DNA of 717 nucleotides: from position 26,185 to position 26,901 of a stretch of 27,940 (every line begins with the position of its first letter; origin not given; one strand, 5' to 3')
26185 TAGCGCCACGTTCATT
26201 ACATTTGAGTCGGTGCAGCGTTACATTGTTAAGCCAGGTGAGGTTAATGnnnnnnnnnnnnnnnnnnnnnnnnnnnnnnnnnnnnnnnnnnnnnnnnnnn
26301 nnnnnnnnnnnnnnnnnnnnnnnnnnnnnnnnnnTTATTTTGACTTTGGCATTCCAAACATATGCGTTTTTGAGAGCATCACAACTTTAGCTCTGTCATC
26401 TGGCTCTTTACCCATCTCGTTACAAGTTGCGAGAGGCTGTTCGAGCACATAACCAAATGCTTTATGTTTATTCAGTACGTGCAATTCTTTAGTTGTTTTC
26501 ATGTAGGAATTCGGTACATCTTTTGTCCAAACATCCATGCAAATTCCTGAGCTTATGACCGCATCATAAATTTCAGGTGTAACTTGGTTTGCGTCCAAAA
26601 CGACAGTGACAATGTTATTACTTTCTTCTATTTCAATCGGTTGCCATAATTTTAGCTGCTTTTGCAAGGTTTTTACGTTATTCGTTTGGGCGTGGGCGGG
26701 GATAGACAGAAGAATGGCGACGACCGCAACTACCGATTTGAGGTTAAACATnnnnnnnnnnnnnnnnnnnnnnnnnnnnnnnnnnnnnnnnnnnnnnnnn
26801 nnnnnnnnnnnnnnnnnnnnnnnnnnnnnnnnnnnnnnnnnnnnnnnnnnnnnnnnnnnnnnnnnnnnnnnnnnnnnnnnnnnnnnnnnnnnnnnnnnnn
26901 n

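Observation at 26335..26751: Self-contained AT-rich moron between ogr and attR encoding a secreted 138-aa protein of unknown function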

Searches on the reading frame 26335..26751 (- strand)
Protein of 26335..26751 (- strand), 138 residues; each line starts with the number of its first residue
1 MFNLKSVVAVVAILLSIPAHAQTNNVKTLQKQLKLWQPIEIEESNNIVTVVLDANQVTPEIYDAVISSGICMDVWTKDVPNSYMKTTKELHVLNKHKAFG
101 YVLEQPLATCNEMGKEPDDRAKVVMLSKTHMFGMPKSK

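Call 4: search_protein_families(library=pfam, proteins=[window:26335-26751:-], max_evalue=10)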
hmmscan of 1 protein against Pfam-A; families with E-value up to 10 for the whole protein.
window:26335-26751:- (138 aa): 0 families

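Call 5: search_protein_families(library=phrogs, proteins=[window:26335-26751:-], max_evalue=1)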
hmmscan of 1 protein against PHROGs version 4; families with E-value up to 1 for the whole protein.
window:26335-26751:- (138 aa): 2 families
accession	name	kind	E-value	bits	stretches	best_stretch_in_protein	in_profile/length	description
phrog_3807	-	unknown function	1e-62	211.2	1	1-134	1-134/135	-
phrog_38646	-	unknown function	0.13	13.4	1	27-70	39-79/96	-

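Call 6: search_protein_families(library=ncbifam, proteins=[window:26335-26751:-], max_evalue=10)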
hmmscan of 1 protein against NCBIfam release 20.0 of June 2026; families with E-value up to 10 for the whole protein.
window:26335-26751:- (138 aa): 0 families

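Call 7: search_protein_families(library=padloc, proteins=[window:26335-26751:-], max_evalue=10)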
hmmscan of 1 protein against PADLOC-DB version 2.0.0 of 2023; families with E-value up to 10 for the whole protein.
window:26335-26751:- (138 aa): 0 families

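Call 9: search_dna_similar(query=window:26335-26751:-, collection=phages, mode=protein, max_rows=40, rows=spread)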
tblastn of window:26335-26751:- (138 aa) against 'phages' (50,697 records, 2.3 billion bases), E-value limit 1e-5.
Records with a match: 15; places in all: 15; records where one place covers at least 80% of the query: 15.
Best place of each record, by identity: <60% 15.
By first word of the organism name: Klebsiella 9; Yersinia 3; Salmonella 2; Serratia 1.
By host as written in the record: Klebsiella pneumoniae 6; Salmonella enterica 2; Yersinia pestis EV76 2; Klebsiella pneumoniae ST147-VIM1 2; Yersinia pestis 1; Serratia marcescens 1; Homo sapiens 1.
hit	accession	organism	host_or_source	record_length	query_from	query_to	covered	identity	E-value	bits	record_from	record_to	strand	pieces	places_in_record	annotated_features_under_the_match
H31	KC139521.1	Salmonella phage FSLSP004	Salmonella enterica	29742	1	132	96%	52.3%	5e-42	152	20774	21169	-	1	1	hypothetical protein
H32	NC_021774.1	Salmonella phage FSLSP004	Salmonella enterica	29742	1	132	96%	52.3%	5e-42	152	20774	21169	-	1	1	hypothetical protein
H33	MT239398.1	Yersinia phage P37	Yersinia pestis EV76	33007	1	132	96%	45.5%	2e-36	136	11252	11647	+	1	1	hypothetical protein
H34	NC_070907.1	Yersinia phage P37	Yersinia pestis EV76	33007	1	132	96%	45.5%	2e-36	136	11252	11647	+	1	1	hypothetical protein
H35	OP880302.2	Yersinia phage GMS190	Yersinia pestis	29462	1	132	96%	45.5%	1e-35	134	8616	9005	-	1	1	record has no annotation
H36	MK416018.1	Klebsiella phage ST147-VIM1phi7.1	Klebsiella pneumoniae ST147-VIM1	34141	4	132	93%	43.4%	6e-28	112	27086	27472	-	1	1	hypothetical protein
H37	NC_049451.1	Klebsiella phage ST147-VIM1phi7.1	Klebsiella pneumoniae ST147-VIM1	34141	4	132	93%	43.4%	6e-28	112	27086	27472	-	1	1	hypothetical protein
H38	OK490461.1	Klebsiella phage Kp4882-2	Klebsiella pneumoniae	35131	4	132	93%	43.4%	6e-28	112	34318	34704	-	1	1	record has no annotation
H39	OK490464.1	Klebsiella phage Kp4884-2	Klebsiella pneumoniae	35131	4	132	93%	43.4%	6e-28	112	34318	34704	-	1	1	record has no annotation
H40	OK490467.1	Klebsiella phage Kp4885-2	Klebsiella pneumoniae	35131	4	132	93%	43.4%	6e-28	112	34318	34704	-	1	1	record has no annotation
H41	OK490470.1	Klebsiella phage Kp4886-2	Klebsiella pneumoniae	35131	4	132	93%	43.4%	6e-28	112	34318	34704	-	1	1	record has no annotation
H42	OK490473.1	Klebsiella phage Kp4887-2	Klebsiella pneumoniae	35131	4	132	93%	43.4%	6e-28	112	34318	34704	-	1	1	record has no annotation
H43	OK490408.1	Klebsiella phage Kp4852-2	Klebsiella pneumoniae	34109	4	132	93%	43.4%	1e-26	108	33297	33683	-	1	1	record has no annotation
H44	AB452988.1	Serratia phage KSP20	Serratia marcescens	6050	2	130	93%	41.9%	3e-28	113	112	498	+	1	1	hypothetical protein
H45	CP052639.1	Klebsiella pneumoniae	Homo sapiens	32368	22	132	80%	40.5%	6e-25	103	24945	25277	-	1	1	hypothetical protein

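Call 11: get_annotated_region(hit=H31, flank=3000)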
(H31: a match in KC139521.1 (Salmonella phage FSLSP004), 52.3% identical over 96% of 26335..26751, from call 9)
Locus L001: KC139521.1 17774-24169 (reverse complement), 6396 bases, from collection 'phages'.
description: Salmonella phage FSL SP-004, complete genome.
organism: Salmonella phage FSLSP004 (NCBI taxid 1173769)
taxonomy: Viruses; Duplodnaviria; Heunggongvirae; Uroviricota; Caudoviricetes; Peduoviridae; Stockinghallvirus; Stockinghallvirus FSLSP004
host: Salmonella enterica; source: -; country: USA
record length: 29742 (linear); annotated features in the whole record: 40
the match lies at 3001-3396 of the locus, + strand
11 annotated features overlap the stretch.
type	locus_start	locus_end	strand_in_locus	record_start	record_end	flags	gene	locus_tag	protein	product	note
CDS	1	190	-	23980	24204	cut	-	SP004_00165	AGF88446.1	hypothetical protein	-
CDS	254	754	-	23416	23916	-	-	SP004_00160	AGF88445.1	hypothetical protein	similar to Yersinia phage L-413C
CDS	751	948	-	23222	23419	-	-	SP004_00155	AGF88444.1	hypothetical protein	-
CDS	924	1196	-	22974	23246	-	-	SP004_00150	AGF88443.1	Cox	similar to Yersinia phage L-413C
CDS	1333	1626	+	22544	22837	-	-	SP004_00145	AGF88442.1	hypothetical protein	gpC; COG2944 Predicted transcriptional regulator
CDS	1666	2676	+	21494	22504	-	-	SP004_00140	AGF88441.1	integrase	COG0582 Integrase; int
CDS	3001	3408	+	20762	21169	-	-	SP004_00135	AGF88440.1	hypothetical protein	gp9; similar to Burkholderia phage KS14; Gp11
CDS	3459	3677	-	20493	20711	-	-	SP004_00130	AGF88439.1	Ogr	-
CDS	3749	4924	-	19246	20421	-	-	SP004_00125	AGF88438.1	tail protein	COG3500 Phage protein D; D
CDS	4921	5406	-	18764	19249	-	-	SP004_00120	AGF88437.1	hypothetical protein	gpU; COG3499 Phage protein U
CDS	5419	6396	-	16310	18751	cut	-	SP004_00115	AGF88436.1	phage tail tape measure protein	COG5283 Phage-related tail protein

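Call 12: find_homologous_proteins(query=window:26335-26751:-, max_evalue=0.001)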
Query window:26335-26751:- (138 aa): 45 proteins with E <= 0.001 among 55 candidates.
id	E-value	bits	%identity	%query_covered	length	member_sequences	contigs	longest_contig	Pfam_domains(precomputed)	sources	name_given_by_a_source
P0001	4.2e-79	281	93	100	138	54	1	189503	-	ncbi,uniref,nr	ncbi:hypothetical protein [Rosenbergiella epipactidis]|uniref:hypothetical protein n=1 Tax=Rosenberg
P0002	8.0e-78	277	91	100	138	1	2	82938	-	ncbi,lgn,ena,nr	ncbi:TPA: hypothetical protein OMU03_003401 [Enterobacter roggenkampii]|nr:hypothetical protein [Ent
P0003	1.1e-74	267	86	100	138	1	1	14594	-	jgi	jgi:hypothetical protein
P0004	2.5e-72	259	86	100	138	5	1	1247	-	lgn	-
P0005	1.3e-68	247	84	96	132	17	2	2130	-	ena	-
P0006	2.0e-62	227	77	96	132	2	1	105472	-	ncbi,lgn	ncbi:MAG TPA: hypothetical protein VGH05_02095 [Buttiauxella sp.]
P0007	6.8e-48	180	59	100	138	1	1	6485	-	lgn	-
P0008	1.5e-47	179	69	81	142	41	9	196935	-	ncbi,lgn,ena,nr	ncbi:hypothetical protein A9X61_15215 [Enterobacter asburiae]|nr:hypothetical protein ABF83_05860 [E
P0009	5.3e-47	177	64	91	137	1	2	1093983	-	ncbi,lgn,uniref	ncbi:hypothetical protein [Leclercia tamurae]|uniref:hypothetical protein n=1 Tax=Leclercia tamurae 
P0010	5.8e-47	177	67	81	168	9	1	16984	-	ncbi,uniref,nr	ncbi:hypothetical protein [Enterobacter hormaechei]|uniref:hypothetical protein n=1 Tax=Enterobacter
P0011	6.4e-47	177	63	91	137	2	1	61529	-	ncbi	-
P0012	9.8e-47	176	60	96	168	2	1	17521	-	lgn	-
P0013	1.5e-46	176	66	81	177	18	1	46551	-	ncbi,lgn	-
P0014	2.0e-46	175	68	81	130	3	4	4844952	-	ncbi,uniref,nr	ncbi:hypothetical protein [Enterobacter roggenkampii]|uniref:hypothetical protein n=1 Tax=Enterobact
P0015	2.8e-46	175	66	81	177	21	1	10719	-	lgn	-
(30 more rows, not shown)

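Call 26: predict_structure(alignment_id=A2)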
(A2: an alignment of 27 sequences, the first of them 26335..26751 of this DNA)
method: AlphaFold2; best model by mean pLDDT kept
length: 138 residues; sequences in the alignment: 27
mean_pLDDT: 74.8   pTM: 0.67
mean pLDDT of the five models: 74.8, 65.6, 65.1, 64.4, 45.0
residues with pLDDT >= 90: 17; 70-90: 79; 50-70: 20; < 50: 22
segments of 3 or more residues with pLDDT < 50: 1-22
pLDDT, mean of each block of 10 residues (from residue 1): 44 40 64 69 87 84 79 68 80 86 90 89 91 77
secondary structure, 60 per line:
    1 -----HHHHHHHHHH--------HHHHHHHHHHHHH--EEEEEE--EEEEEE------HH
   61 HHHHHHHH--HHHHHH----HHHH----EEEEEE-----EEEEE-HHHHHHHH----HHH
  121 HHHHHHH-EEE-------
elements in order: H6-15 H24-36 E39-44 E47-52 H59-68 H71-76 H81-84 E89-94 E100-104 H106-113 H118-127 E129-131

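Call 29: search_protein_representatives(alignment_id=A2)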
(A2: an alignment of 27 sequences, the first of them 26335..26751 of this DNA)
Query: 27 sequences, 131 profile positions. Proteins with E-value up to 0.001 (for the whole library): 240; up to 1e-10: 118; up to 1e-30: 10. The best 150 are listed.
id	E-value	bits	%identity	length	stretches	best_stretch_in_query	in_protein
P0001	1.3e-62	225.8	-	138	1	1-130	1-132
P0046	2.6e-40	153.7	-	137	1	1-130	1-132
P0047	2.9e-37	143.8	-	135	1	1-130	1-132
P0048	1.5e-35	138.3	-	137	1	3-130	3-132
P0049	1.6e-35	138.2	-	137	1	1-130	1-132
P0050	4.5e-34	133.5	-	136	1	1-130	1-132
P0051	6.4e-34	133.0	-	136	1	1-130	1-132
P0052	1.5e-32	128.6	-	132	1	11-129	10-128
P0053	1.5e-31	125.3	-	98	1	48-125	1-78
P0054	9.3e-31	122.8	-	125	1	7-130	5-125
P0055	9.1e-30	119.6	-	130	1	4-130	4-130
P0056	2.5e-29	118.2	-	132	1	5-130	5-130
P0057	9.9e-28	113.0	-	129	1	7-128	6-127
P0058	2.7e-25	105.1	-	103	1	1-73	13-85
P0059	5.3e-25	104.2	-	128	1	5-128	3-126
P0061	2.2e-24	102.2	-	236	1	18-130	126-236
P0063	1.0e-23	100.1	-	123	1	8-130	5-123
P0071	5.2e-21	91.3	-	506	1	29-130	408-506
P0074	1.7e-20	89.6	-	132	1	7-130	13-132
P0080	2.1e-19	86.1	-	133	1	2-130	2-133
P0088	2.2e-17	79.5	-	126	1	7-130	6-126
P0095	1.4e-16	77.0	-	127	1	13-128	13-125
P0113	5.0e-15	71.9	-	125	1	9-130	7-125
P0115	1.2e-14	70.7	-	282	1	7-128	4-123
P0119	2.3e-14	69.8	-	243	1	21-130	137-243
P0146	1.2e-11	61.0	-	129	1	8-124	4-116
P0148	1.5e-11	60.7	-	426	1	13-109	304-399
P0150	2.1e-11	60.2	-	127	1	10-124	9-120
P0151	2.4e-11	60.0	-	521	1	18-130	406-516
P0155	3.6e-11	59.4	-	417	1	15-128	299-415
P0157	4.4e-11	59.1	-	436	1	23-130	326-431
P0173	7.2e-10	55.2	-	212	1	8-129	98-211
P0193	1.0e-08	51.5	-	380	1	23-119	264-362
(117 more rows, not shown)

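Call 30: search_protein_families(library=pfam, proteins=[P0071, P0151, P0157, P0148, P0155, P0193, P0115, P0119, P0061, P0173], max_evalue=0.01)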
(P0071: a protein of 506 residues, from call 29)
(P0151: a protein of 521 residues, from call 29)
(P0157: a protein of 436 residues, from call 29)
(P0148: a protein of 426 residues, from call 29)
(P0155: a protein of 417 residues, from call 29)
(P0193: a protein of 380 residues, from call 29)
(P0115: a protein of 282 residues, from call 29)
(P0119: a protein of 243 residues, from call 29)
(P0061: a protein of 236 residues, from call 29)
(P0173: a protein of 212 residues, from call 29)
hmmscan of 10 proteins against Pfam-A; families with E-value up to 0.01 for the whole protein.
P0071 (506 aa): 6 families
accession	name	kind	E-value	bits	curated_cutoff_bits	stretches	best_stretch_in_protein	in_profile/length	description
PF00805.28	Pentapeptide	-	1.9e-55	184.3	20.2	6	79-118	1-40/40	Pentapeptide repeats (8 copies)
PF13599.13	Pentapeptide_4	-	5.7e-25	87.6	38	3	192-246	9-63/78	Pentapeptide repeat region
PF13576.12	Pentapeptide_3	-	6.4e-21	74.8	27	3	171-214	2-47/48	Pentapeptide repeats (9 copies)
PF25296.1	Decapeptide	-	1.7e-05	25.1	45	0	188-237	9-58/74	Decapeptide repeat region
PF25058.1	ARM_TT21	-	4.7e-05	23.8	27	0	260-298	98-136/155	Tetratricopeptide repeat protein 21 ARM repeat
PF05264.16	CfAFP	-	0.00079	19.9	25.9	0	54-127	32-105/137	Choristoneura fumiferana antifreeze protein (CfAFP)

P0151 (521 aa): 0 families

P0157 (436 aa): 0 families

P0148 (426 aa): 2 families
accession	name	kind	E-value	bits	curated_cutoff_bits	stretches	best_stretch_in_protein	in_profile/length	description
PF08239.17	SH3_3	-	9.6e-05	22.9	27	1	251-296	17-54/54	Bacterial SH3 domain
PF03287.19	Pox_C7_F8A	-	0.0081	16.6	25.4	0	321-368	54-101/148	Poxvirus C7/F8A protein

P0155 (417 aa): 2 families
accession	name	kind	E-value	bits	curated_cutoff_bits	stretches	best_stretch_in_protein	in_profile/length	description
PF06624.17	RAMP4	-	0.00012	22.4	24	1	225-253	24-52/60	Ribosome associated membrane protein RAMP4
PF13280.12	WYL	-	0.00036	20.9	21.8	1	27-47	49-69/70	WYL domain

P0193 (380 aa): 1 family
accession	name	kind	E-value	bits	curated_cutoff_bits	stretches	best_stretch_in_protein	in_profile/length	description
PF14470.12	bPH_3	-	4.2e-20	72.5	23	1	34-123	2-94/95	Bacterial PH domain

P0115 (282 aa): 0 families

P0119 (243 aa): 3 families
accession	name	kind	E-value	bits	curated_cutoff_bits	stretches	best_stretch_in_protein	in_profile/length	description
PF09766.14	FmiP_Thoc5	-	0.00092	19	29.4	1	32-125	157-251/362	Fms-interacting protein/Thoc5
PF13425.11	O-antigen_lig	-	0.001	18.4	31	1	6-123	221-323/462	O-antigen ligase like membrane protein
PF15862.10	Coilin_N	-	0.0044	17.3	32.9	1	63-130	69-137/139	Coilin N-terminus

P0061 (236 aa): 0 families

P0173 (212 aa): 0 families

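Call 32: search_solved_structures(query=A2, max_evalue=10)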
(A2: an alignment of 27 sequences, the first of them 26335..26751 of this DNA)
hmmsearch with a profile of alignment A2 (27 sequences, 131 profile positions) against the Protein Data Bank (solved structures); distinct sequences matched with E-value up to 10: 3.
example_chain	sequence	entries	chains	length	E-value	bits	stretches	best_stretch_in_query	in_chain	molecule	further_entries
6u1x_P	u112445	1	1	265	0.8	13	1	22-62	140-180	Phosphoprotein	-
3nsl_A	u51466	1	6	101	0.94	12.7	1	19-74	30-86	Protein S100-A3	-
6a71_A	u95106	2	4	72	1.3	12.2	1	7-64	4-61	ATP7B protein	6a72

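Call 38: find_homologous_proteins(query=A4, max_evalue=0.00001)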
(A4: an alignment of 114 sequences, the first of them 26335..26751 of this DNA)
Query A4 (114 sequences) (138 aa, profile of the alignment): 54 proteins with E <= 0.00001 among 3268 candidates.
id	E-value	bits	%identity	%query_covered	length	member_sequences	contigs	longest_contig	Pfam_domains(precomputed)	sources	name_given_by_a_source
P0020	7.1e-41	157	63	81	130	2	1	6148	-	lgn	-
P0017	1.7e-40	155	60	95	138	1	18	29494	-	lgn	-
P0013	4.0e-40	154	66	81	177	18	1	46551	-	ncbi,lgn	-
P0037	4.1e-40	154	53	96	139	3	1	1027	-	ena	-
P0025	6.3e-40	154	58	96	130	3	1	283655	-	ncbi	ncbi:hypothetical protein ABFP50_002834 [Enterobacter hormaechei]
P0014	7.5e-40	153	68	81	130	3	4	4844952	-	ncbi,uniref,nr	ncbi:hypothetical protein [Enterobacter roggenkampii]|uniref:hypothetical protein n=1 Tax=Enterobact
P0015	7.8e-40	153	66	81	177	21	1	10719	-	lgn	-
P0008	9.3e-40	153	69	81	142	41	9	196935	-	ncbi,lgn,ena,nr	ncbi:hypothetical protein A9X61_15215 [Enterobacter asburiae]|nr:hypothetical protein ABF83_05860 [E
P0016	1.1e-39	153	59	96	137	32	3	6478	-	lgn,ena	-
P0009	1.1e-39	153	64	91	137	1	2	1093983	-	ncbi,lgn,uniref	ncbi:hypothetical protein [Leclercia tamurae]|uniref:hypothetical protein n=1 Tax=Leclercia tamurae 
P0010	1.1e-39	153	67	81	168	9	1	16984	-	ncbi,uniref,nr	ncbi:hypothetical protein [Enterobacter hormaechei]|uniref:hypothetical protein n=1 Tax=Enterobacter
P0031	2.3e-39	152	63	81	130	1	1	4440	-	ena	-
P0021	2.3e-39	152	63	81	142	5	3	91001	-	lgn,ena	-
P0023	3.1e-39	151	58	96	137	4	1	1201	-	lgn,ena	-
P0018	3.6e-39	151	64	81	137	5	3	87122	-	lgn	-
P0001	4.2e-38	148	93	100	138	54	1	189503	-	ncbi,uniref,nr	ncbi:hypothetical protein [Rosenbergiella epipactidis]|uniref:hypothetical protein n=1 Tax=Rosenberg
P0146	7.3e-28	115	25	70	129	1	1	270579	-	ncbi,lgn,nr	ncbi:MAG: hypothetical protein ISEC1_P0491 [Thiomicrorhabdus sp.]|nr:MAG: hypothetical protein ISEC1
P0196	8.1e-27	111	21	72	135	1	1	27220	-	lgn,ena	-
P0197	8.9e-27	111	22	90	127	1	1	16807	-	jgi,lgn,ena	-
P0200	2.3e-12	65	97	49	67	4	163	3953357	-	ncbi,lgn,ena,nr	ncbi:TPA: hypothetical protein ACGBKX_001180 [Salmonella enterica subsp. enterica serovar Paratyphi 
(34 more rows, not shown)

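Call 39: find_encoding_contigs(protein=P0146, flank=8000, max_places=3)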
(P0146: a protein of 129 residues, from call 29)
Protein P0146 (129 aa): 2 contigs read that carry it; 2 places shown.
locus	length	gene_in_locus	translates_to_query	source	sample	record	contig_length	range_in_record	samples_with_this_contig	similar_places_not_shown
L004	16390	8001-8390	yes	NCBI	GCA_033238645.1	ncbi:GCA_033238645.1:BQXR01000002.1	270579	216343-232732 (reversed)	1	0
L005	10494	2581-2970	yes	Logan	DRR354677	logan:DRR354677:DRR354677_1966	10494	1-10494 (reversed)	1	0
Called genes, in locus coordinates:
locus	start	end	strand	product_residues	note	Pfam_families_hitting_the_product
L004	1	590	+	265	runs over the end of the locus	-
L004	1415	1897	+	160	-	PF13673:Acetyltransf_10 (weak), PF00583:Acetyltransf_1, PF13508:Acetyltransf_7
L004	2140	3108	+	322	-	-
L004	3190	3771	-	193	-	-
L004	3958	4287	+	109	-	PF13248:Zn_ribbon_3 (weak)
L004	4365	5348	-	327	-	PF13384:HTH_23 (faint), PF13936:HTH_38, PF00665:rve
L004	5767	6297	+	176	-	PF01520:Amidase_3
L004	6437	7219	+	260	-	PF00520:Ion_trans, PF07885:Ion_trans_2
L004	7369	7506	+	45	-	-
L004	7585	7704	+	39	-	-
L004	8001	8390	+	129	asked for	-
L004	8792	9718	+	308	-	-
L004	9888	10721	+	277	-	-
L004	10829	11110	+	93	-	-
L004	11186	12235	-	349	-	-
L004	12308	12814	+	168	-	-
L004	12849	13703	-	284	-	PF01040:UbiA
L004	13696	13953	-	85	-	-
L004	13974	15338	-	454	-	PF00483:NTP_transferase, PF01128:IspD (weak), PF12804:NTP_transf_3, PF25084:LbH_EIF2B, PF00132:Hexapep (weak), PF25087:GMPPB_C, PF00132:Hexapep, PF14602:Hexapep_2 (weak)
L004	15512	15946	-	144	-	PF02823:ATP-synt_DE_N, PF00401:ATP-synt_DE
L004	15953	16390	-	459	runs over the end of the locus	PF02874:ATP-synt_ab_N, PF00006:ATP-synt_ab, PF22919:ATP-synt_VA_C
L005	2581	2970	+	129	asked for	-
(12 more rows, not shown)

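Call 40: find_encoding_contigs(protein=P0196, flank=8000, max_places=3)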
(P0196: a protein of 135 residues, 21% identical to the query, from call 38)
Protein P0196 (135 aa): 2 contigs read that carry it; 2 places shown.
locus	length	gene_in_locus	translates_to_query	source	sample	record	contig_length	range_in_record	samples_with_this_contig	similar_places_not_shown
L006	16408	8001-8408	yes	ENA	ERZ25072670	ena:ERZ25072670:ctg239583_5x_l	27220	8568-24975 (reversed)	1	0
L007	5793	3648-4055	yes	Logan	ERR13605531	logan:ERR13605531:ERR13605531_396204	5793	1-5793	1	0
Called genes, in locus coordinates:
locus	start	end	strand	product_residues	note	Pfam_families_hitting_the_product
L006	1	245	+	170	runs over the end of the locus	PF02371:Transposase_20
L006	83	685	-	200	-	-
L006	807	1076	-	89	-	-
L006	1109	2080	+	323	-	PF12762:DDE_Tnp_IS1595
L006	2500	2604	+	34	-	-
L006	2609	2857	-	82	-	-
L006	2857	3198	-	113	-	-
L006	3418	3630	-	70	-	-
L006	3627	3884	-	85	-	-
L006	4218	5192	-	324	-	PF01972:SDH_protease (faint)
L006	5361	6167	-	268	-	PF20356:DUF6651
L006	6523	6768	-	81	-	-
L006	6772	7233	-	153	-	-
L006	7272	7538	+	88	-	-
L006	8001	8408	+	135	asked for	-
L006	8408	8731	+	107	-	-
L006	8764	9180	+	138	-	-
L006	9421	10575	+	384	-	PF00155:Aminotran_1_2, PF01041:DegT_DnrJ_EryC1 (weak)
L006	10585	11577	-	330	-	PF02423:OCD_Mu_crystall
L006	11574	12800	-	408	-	PF04389:Peptidase_M28, PF01546:Peptidase_M20, PF07687:M20_dimer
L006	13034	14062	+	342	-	PF01548:DEDD_Tnp_IS110, PF02371:Transposase_20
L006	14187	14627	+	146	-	PF13751:DDE_Tnp_1_6 (faint)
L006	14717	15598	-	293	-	-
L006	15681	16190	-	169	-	PF13384:HTH_23, PF13551:HTH_29, PF13518:HTH_28, PF13565:HTH_32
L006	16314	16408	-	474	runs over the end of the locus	-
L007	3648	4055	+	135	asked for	-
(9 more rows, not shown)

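Call 41: find_encoding_contigs(protein=P0197, flank=8000, max_places=3)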
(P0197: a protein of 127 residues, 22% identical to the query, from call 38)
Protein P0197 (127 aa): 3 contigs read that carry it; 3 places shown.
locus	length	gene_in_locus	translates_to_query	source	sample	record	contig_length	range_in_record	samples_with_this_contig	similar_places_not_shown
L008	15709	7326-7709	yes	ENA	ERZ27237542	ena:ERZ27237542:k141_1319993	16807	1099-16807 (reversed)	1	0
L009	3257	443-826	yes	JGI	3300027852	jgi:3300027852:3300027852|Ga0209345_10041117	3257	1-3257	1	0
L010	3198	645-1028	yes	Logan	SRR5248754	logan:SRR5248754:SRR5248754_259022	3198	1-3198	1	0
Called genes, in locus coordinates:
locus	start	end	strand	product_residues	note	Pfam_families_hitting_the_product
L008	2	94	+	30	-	?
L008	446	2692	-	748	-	PF00989:PAS, PF08448:PAS_4 (faint), PF13188:PAS_8 (faint), PF13426:PAS_9, PF08447:PAS_3, PF18947:HAMP_2 (weak), PF00015:MCPsignal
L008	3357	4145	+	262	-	PF00520:Ion_trans, PF07885:Ion_trans_2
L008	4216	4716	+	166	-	-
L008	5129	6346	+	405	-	-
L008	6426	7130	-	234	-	PF01980:TrmO_N, PF18389:TrmO_C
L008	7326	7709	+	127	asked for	-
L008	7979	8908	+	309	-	-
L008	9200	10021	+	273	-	-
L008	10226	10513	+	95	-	-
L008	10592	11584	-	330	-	-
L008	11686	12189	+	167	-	-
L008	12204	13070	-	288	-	PF01040:UbiA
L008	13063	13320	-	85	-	-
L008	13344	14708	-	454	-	PF00483:NTP_transferase, PF01128:IspD, PF12804:NTP_transf_3, PF25084:LbH_EIF2B, PF25087:GMPPB_C, PF00132:Hexapep, PF14602:Hexapep_2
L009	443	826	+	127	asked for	-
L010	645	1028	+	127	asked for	-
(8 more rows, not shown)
